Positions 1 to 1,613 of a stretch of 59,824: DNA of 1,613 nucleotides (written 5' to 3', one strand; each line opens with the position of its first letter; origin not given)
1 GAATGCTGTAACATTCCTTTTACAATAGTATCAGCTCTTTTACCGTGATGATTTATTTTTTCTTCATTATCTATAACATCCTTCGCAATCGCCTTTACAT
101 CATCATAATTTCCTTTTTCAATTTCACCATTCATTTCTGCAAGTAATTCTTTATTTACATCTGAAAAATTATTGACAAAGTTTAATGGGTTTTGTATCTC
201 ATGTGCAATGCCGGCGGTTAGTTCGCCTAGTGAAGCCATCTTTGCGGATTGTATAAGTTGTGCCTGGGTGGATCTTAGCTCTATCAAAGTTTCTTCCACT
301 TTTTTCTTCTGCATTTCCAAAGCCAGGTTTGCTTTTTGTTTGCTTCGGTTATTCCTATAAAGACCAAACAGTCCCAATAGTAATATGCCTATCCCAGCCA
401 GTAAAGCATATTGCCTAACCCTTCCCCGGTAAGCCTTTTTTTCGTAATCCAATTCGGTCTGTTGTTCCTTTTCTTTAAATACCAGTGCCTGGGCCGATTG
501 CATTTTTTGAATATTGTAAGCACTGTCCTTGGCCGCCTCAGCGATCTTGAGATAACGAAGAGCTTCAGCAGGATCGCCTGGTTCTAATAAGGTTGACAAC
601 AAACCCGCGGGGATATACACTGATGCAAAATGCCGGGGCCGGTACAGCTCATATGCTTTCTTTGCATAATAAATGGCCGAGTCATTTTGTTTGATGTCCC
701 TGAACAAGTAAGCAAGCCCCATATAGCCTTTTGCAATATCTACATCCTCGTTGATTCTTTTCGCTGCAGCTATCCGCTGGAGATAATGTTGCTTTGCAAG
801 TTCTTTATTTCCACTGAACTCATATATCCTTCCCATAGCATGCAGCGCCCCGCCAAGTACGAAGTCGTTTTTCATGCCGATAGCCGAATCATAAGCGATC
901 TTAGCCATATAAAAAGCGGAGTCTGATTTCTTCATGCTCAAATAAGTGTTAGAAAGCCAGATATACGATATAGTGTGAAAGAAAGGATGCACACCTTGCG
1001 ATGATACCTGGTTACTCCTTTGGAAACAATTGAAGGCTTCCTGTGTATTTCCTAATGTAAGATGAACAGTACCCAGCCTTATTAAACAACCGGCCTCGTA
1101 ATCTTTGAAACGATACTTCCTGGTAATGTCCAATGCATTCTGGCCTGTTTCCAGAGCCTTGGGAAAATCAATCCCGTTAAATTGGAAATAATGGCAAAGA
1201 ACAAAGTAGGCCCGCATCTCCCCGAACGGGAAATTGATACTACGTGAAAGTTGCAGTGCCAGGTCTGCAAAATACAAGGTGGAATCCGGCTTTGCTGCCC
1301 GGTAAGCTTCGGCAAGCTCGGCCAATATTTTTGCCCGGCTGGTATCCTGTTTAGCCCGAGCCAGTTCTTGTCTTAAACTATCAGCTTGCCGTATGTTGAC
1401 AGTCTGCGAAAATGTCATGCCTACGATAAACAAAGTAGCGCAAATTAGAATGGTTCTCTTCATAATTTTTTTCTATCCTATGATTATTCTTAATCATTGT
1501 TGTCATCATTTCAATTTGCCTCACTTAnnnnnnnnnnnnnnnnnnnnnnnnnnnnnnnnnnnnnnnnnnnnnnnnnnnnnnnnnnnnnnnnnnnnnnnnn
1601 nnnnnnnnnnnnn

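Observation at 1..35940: A 36-kb, single-orientation array of 11 paralogous histidine kinases with one shared catalytic cassette and no partner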

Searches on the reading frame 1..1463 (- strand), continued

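Call 25: find_homologous_proteins(query=L003:16755-17795:+, max_evalue=1e-20)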
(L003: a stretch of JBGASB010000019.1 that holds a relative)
Query L003:16755-17795:+ (346 aa): 8000 proteins with E <= 1e-20 among 8000 candidates; the best 120 are listed.
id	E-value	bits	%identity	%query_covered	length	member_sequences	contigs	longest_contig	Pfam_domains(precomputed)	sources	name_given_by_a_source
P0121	1.1e-222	756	100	100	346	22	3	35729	PF00211.26,PF00072.31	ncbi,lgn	-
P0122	2.8e-217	738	98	100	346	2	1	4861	PF00211.26,PF00072.31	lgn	-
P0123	1.7e-192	657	75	100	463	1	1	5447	PF00211.26,PF00072.31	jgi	-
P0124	5.1e-189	645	86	100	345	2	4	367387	PF00211.26,PF00072.31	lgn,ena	-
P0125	7.0e-189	645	84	100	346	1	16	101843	PF00211.26,PF00072.31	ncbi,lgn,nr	ncbi:MAG: response regulator [Cyclobacteriaceae bacterium]|nr:response regulator [Cyclobacteriaceae 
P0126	3.5e-188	642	84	100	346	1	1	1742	PF00211.26,PF00072.31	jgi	-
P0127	3.9e-188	642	85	100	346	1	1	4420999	PF00211.26,PF00072.31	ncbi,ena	-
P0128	6.6e-188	642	83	100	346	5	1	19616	PF00211.26,PF00072.31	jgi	jgi:adenylate cyclase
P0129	1.2e-186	638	83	100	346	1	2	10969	PF00211.26,PF00072.31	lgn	-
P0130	1.3e-186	637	84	100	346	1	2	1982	PF00211.26,PF00072.31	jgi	jgi:adenylate cyclase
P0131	2.0e-185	633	82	100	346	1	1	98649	PF00211.26,PF00072.31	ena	-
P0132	3.7e-185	633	83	100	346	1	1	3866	PF00211.26,PF00072.31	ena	-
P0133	4.4e-185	632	82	100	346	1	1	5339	PF00211.26,PF00072.31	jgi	jgi:adenylate cyclase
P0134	5.1e-185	632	83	100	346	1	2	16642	PF00211.26,PF00072.31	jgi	jgi:class 3 adenylate cyclase/FixJ family two-component response regulator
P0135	5.9e-185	632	82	100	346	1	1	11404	PF00211.26,PF00072.31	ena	-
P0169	2.0e-182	624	81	100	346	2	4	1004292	PF00211.26,PF00072.31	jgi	jgi:adenylate cyclase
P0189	1.2e-181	621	81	100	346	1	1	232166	PF00211.26,PF00072.31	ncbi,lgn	ncbi:MAG: adenylate/guanylate cyclase domain-containing protein [Chitinophagaceae bacterium]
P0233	9.2e-181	618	79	100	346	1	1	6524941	PF00211.26,PF00072.31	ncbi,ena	-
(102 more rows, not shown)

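Call 26: find_encoding_contigs(protein=P0127, flank=10000, max_places=1)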
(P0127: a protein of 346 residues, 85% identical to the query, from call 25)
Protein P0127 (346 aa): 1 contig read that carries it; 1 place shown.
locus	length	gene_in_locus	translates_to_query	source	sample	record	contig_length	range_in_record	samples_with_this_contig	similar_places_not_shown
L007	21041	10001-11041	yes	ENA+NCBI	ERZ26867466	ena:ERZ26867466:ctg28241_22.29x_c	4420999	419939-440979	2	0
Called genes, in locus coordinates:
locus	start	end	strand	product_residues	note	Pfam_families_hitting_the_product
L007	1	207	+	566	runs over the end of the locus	PF00512:HisKA (weak), PF02518:HATPase_c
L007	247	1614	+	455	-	PF00512:HisKA, PF02518:HATPase_c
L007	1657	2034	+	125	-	PF13366:PDDEXK_3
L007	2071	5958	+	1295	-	PF07494:Reg_prop (faint), PF08450:SGL (faint), PF24684:Vgb_lyase (faint), PF07495:Y_Y_Y, PF02518:HATPase_c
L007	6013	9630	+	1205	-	PF07494:Reg_prop (faint), PF16819:DUF5074 (faint), PF07495:Y_Y_Y, PF02518:HATPase_c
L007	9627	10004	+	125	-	PF00072:Response_reg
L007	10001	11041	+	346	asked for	PF00072:Response_reg, PF00211:Guanylate_cyc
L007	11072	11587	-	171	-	PF00293:NUDIX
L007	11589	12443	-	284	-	PF00494:SQS_PSY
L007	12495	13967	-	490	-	PF00070:Pyr_redox (faint), PF00890:FAD_binding_2 (weak), PF01134:GIDA (faint), PF01266:DAO, PF01593:Amino_oxidase, PF03486:HI0933_like (weak), PF12831:FAD_oxidored (weak), PF13450:NAD_binding_8, +1 more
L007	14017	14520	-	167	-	PF04542:Sigma70_r2, PF07638:Sigma70_ECF (weak), PF22029:PhyR_sigma2 (weak), PF08281:Sigma70_r4_2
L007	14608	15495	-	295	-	PF00376:MerR, PF13411:MerR_1, PF02607:B12-binding_2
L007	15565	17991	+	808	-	PF00270:DEAD, PF04851:ResIII (weak), PF00271:Helicase_C, PF19306:WHD_Lhr, PF08494:DEAD_assoc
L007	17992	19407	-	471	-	PF01384:PHO4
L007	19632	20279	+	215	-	-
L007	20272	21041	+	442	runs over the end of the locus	PF09587:PGA_cap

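Call 27: find_encoding_contigs(protein=P0233, flank=10000, max_places=1)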
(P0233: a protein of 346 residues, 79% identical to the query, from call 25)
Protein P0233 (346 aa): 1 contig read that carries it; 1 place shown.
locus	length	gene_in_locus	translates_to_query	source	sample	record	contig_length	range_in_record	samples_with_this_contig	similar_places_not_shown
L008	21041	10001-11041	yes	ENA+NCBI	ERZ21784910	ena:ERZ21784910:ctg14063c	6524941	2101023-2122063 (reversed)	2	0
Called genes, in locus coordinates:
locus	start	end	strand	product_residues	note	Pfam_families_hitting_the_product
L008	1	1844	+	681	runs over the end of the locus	PF28559:TPR_SusR, PF13374:TPR_10 (faint), PF13424:TPR_12 (weak), PF00512:HisKA (weak), PF02518:HATPase_c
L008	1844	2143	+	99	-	-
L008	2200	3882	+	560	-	PF13424:TPR_12 (faint), PF00512:HisKA (weak), PF02518:HATPase_c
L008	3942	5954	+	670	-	PF00512:HisKA (weak), PF02518:HATPase_c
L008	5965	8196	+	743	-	PF07696:7TMR-DISMED2 (weak), PF07695:7TMR-DISM_7TM, PF00512:HisKA (weak), PF02518:HATPase_c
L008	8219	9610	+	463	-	PF00512:HisKA (weak), PF02518:HATPase_c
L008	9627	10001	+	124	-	PF00072:Response_reg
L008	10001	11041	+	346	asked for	PF00072:Response_reg, PF00211:Guanylate_cyc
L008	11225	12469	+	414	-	PF00375:SDF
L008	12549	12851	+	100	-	PF21956:DUF6922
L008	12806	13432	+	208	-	PF08843:AbiEii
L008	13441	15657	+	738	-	PF01804:Penicil_amidase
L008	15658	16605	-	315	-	PF02674:Colicin_V, PF00188:CAP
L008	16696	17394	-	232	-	PF13441:Gly-zipper_YMGG (weak), PF13488:Gly-zipper_Omp (weak)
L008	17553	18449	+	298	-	PF00126:HTH_1, PF03466:LysR_substrate, PF12849:PBP_like_2 (faint)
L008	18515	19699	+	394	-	PF00291:PALP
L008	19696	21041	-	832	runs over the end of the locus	PF13620:CarboxypepD_reg, PF13715:CarbopepD_reg_2, PF07715:Plug (weak), PF00593:TonB_dep_Rec_b-barrel, PF14905:OMP_b-brl_3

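Call 28: find_encoding_contigs(protein=P0189, flank=10000, max_places=1)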
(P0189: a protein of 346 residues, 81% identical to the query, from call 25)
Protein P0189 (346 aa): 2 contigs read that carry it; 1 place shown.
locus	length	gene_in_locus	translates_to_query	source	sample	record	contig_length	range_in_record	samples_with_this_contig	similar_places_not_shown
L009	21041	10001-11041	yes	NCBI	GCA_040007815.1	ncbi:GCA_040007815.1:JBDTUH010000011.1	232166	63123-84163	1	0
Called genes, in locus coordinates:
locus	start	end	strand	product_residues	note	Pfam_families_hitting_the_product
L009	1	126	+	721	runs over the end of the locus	PF07696:7TMR-DISMED2, PF07695:7TMR-DISM_7TM, PF02518:HATPase_c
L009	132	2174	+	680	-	PF13424:TPR_12 (faint), PF13181:TPR_8 (faint), PF02518:HATPase_c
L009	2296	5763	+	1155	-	PF08450:SGL (faint), PF16819:DUF5074 (faint), PF07494:Reg_prop (weak), PF07495:Y_Y_Y, PF00512:HisKA (faint), PF02518:HATPase_c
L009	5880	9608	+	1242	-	PF07494:Reg_prop (faint), PF24684:Vgb_lyase (faint), PF07495:Y_Y_Y, PF02518:HATPase_c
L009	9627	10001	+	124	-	PF00072:Response_reg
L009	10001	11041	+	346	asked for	PF00072:Response_reg, PF00211:Guanylate_cyc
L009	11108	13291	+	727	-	PF01804:Penicil_amidase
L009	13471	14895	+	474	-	PF01546:Peptidase_M20, PF07687:M20_dimer (weak)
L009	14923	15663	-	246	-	PF00072:Response_reg, PF04397:LytTR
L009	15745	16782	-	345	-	PF06580:His_kinase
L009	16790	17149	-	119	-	PF14119:DUF4288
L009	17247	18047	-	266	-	PF22570:LiaF-TM, PF18917:LiaI-LiaF-like_TM1 (weak), PF09922:LiaF-like_C (faint)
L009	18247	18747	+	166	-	-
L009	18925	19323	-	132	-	-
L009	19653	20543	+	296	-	PF12762:DDE_Tnp_IS1595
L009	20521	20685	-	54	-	-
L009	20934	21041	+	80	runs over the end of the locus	-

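Call 32: find_related_loci(query=P0121, collection=metagenome_contigs, flank=10000)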
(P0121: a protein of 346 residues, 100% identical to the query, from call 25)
Query P0121 (346 aa) in metagenome_contigs; peptide patterns used: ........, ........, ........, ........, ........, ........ (x = any residue, [..] = any of these).
600 stretches matched a pattern (row limit reached: there are more); 563 encode a relative of the query (tblastn E <= 1e-3); the best 80 are kept; 80 distinct loci.
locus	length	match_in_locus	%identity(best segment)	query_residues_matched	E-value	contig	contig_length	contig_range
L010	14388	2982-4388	80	1-346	0e+0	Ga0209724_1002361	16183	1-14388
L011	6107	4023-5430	78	1-346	0e+0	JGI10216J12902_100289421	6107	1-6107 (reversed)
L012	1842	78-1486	79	1-346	0e+0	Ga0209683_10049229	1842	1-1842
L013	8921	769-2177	77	1-346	0e+0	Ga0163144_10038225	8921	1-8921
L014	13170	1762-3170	79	1-346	0e+0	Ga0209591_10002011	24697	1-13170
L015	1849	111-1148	79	1-346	0e+0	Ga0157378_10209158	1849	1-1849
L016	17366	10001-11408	79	1-346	0e+0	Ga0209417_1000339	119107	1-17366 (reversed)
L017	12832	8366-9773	79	1-346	0e+0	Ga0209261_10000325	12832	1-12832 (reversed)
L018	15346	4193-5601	77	1-346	0e+0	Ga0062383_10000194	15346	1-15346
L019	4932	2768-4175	78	1-346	0e+0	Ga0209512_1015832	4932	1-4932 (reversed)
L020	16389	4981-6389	77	1-346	0e+0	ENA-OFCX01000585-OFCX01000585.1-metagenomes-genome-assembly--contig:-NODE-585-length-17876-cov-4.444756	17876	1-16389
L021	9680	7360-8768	77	1-346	0e+0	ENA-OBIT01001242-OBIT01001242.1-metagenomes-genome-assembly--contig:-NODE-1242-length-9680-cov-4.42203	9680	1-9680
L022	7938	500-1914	76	1-346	0e+0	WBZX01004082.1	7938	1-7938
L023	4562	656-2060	78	1-346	0e+0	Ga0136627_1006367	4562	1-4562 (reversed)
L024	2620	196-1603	77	1-346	0e+0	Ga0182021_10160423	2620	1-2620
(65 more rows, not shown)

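Call 34: find_homologous_proteins(query=L006:19893-21881:+, max_evalue=1e-30)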
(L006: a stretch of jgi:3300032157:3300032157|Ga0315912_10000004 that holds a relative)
Query L006:19893-21881:+ (662 aa): 7995 proteins with E <= 1e-30 among 8000 candidates; the best 120 are listed.
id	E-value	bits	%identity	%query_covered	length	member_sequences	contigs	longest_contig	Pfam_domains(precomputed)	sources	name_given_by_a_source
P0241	0.0e+0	1477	100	100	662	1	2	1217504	PF02518.32,PF00512.32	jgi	-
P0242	0.0e+0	1305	88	100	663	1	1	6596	PF02518.32,PF00512.32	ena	-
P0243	0.0e+0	1209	81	100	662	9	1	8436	PF02518.32,PF00512.32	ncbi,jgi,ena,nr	ncbi:MAG TPA: ATP-binding protein [Chitinophagaceae bacterium]|nr:ATP-binding protein [Chitinophagac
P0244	0.0e+0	1173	79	100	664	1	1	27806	PF02518.32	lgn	-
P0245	0.0e+0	1171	77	100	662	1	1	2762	PF02518.32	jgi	jgi:signal transduction histidine kinase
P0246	0.0e+0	1167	78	100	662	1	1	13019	PF02518.32,PF00512.32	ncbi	ncbi:MAG: ATP-binding protein [Bacteroidota bacterium]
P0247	0.0e+0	1166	78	100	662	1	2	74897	PF02518.32,PF00512.32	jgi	-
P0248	0.0e+0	1155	78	100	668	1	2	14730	PF02518.32,PF00512.32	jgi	jgi:signal transduction histidine kinase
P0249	0.0e+0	1154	76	100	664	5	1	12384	PF02518.32,PF00512.32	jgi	-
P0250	0.0e+0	1151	76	100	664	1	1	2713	PF02518.32,PF00512.32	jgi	-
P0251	0.0e+0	1145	77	100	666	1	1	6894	PF02518.32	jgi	-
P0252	0.0e+0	1144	77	100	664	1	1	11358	PF02518.32,PF00512.32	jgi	jgi:signal transduction histidine kinase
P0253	0.0e+0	1142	77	100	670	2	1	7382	PF02518.32,PF00512.32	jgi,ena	-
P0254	0.0e+0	1141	76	100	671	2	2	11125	PF02518.32,PF00512.32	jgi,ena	-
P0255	0.0e+0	1140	77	100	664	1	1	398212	PF02518.32,PF00512.32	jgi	jgi:signal transduction histidine kinase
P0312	5.7e-270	916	63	99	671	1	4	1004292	PF02518.32,PF14501.13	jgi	jgi:signal transduction histidine kinase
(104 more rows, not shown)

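Call 37: find_encoding_contigs(protein=P0241, flank=10000, max_places=1)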
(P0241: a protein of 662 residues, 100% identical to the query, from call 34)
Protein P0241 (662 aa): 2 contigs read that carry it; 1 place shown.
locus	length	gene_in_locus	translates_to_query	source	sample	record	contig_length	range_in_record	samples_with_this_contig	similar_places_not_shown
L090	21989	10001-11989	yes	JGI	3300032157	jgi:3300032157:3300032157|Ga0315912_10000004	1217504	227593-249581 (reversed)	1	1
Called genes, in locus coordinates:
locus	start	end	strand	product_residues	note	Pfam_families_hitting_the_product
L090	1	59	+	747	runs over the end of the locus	PF07719:TPR_2 (faint), PF13176:TPR_7 (faint), PF13374:TPR_10 (faint), PF13424:TPR_12, PF02518:HATPase_c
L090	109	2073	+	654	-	PF13424:TPR_12 (faint), PF07719:TPR_2 (faint), PF00515:TPR_1 (faint), PF13181:TPR_8 (faint), PF02518:HATPase_c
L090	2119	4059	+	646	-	PF13424:TPR_12 (faint), PF00515:TPR_1 (faint), PF00512:HisKA (faint), PF02518:HATPase_c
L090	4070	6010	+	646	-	PF13424:TPR_12 (faint), PF00515:TPR_1 (faint), PF07719:TPR_2 (faint), PF13181:TPR_8 (faint), PF00512:HisKA (faint), PF02518:HATPase_c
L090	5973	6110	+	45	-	-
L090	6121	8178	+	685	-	PF28559:TPR_SusR (faint), PF00515:TPR_1 (faint), PF07719:TPR_2 (faint), PF12862:ANAPC5 (faint), PF13176:TPR_7 (faint), PF13424:TPR_12, PF17874:TPR_MalT (weak), PF02518:HATPase_c, +4 more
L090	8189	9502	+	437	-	PF13474:SnoaL_3, PF00512:HisKA (faint), PF02518:HATPase_c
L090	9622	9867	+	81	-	PF14026:SCO4226-like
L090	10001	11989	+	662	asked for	PF00512:HisKA (faint), PF02518:HATPase_c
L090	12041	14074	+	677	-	PF12862:ANAPC5 (faint), PF00515:TPR_1 (faint), PF07719:TPR_2 (faint), PF13174:TPR_6 (faint), PF13176:TPR_7 (faint), PF13424:TPR_12, PF13424:TPR_12, PF02518:HATPase_c, +5 more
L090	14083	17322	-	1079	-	PF13620:CarboxypepD_reg, PF13715:CarbopepD_reg_2, PF07715:Plug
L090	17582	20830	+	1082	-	PF07494:Reg_prop (faint), PF07495:Y_Y_Y (weak), PF00211:Guanylate_cyc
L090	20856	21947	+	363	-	-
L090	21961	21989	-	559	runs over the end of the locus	PF13185:GAF_2, PF13492:GAF_3, PF00211:Guanylate_cyc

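Call 45: search_solved_structures(query=L003:16755-17795:+, max_evalue=0.00001, show_alignments=2)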
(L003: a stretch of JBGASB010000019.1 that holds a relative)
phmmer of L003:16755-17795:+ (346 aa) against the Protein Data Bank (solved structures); distinct sequences matched with E-value up to 0.00001: 224 (the best 60 are shown).
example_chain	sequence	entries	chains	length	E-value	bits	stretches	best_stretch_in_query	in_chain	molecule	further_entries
3r5g_A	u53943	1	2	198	3e-29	105.5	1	170-346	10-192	CyaB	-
5x4t_A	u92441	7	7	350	2.3e-23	86.2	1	109-345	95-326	Photoactivated adenylyl cyclase | Family 3 adenylate cyclase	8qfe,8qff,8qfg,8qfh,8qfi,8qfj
9f1z_A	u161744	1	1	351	2.4e-23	86.2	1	109-345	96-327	Family 3 adenylate cyclase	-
5x4u_A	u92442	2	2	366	2.6e-23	86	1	109-345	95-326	Photoactivated adenylyl cyclase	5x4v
4yus_A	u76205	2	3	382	3e-23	85.9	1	109-345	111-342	Family 3 adenylate cyclase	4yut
9f1w_A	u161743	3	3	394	3.2e-23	85.7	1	109-345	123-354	Family 3 adenylate cyclase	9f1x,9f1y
6fht_A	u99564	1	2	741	1.4e-21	80.3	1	129-344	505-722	Bacteriophytochrome,Adenylate cyclase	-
2w01_A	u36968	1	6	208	9.3e-21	77.6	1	171-344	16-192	ADENYLATE CYCLASE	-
5mbk_A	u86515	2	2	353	1e-19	74.3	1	107-344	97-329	Beta subunit of photoactivated adenylyl cyclase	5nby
5m27_A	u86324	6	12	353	1e-19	74.2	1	107-344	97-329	Beta subunit of photoactivated adenylyl cyclase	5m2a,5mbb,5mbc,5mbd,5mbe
5mbj_A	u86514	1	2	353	1.1e-19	74.1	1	107-344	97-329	Beta subunit of photoactivated adenylyl cyclase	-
5mbg_A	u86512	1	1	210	6.7e-19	71.6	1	163-345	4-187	Beta subunit of photoactivated adenylyl cyclase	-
5mbh_A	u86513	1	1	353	4.3e-18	68.9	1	108-344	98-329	Beta subunit of photoactivated adenylyl cyclase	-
3et6_A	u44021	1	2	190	1.2e-16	64.2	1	164-336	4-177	Soluble guanylyl cyclase beta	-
1dc7_A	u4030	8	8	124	4e-16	62.4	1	36-125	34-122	NITROGEN REGULATION PROTEIN | NITROGEN REGULATION PROTEIN NR(I) | NTRC RECEIVER DOMAIN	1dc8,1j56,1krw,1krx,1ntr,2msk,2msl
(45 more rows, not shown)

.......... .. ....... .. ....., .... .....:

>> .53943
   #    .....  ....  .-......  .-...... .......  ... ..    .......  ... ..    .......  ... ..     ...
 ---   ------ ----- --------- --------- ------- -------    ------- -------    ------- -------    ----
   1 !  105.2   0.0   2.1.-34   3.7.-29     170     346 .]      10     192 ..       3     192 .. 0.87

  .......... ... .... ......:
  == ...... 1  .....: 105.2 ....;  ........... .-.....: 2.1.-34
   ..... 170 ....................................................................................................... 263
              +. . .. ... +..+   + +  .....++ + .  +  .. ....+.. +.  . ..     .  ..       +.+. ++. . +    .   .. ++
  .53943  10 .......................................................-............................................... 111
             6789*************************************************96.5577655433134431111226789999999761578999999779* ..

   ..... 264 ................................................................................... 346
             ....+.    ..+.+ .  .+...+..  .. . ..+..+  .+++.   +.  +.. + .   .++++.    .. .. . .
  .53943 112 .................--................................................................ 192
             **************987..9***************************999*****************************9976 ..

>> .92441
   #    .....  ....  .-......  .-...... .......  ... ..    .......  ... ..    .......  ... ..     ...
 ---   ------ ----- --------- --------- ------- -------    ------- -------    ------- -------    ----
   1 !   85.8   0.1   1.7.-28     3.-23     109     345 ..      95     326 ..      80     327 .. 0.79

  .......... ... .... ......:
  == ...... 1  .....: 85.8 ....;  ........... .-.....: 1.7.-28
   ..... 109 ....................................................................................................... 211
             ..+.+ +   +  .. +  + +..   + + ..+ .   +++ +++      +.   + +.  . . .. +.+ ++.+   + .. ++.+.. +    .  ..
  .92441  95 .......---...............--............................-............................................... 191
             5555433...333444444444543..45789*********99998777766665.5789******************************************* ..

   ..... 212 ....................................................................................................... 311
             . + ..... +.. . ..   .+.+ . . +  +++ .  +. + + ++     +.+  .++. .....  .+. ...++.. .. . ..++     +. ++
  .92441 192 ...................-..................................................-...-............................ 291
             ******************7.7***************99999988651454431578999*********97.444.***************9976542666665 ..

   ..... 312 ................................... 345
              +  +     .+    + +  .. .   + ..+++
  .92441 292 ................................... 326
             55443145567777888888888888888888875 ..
